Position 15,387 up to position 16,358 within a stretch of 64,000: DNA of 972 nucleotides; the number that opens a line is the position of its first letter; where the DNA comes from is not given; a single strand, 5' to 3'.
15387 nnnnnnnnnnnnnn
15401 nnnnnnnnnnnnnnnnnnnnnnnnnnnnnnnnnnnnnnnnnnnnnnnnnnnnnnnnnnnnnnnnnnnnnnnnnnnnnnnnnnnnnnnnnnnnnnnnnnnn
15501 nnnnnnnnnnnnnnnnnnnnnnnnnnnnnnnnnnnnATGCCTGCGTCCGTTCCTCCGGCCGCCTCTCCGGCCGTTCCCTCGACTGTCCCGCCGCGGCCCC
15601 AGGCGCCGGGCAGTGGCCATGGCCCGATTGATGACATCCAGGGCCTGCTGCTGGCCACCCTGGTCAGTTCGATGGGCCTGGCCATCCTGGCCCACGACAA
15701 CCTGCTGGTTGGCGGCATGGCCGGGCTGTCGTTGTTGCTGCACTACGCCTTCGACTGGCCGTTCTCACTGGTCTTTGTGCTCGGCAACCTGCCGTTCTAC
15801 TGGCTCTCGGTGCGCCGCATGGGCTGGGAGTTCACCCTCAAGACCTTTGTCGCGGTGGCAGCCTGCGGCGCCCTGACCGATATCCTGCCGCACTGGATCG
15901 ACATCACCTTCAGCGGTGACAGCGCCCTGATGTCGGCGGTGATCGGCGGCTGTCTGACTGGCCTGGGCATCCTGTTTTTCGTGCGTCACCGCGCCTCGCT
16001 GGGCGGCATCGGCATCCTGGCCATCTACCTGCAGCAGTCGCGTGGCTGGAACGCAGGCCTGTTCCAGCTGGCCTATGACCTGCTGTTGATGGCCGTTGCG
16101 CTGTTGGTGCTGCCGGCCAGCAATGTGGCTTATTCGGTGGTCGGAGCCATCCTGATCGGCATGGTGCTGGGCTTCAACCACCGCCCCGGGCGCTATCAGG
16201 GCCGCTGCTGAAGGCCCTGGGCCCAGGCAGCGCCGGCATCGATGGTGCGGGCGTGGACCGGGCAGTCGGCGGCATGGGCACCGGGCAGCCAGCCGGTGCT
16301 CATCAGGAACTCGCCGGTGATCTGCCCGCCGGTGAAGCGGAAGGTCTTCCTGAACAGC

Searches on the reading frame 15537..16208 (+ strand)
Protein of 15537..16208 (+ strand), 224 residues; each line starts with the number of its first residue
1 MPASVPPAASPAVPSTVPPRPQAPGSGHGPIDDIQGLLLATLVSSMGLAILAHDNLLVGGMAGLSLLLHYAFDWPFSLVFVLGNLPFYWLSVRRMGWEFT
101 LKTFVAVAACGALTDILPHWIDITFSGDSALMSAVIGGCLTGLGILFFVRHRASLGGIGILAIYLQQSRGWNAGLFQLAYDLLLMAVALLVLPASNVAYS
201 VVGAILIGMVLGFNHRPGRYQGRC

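Call 60: search_protein_families(library=pfam, proteins=[window:15537-16208:+])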
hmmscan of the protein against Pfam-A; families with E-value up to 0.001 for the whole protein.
window:15537-16208:+ (224 aa): 1 family
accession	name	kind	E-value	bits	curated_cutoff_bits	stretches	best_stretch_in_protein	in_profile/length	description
PF02588.21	YitT_membrane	-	7.5e-29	101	24.3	1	36-211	4-177/205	Uncharacterised 5xTM membrane BCR, YitT family COG1284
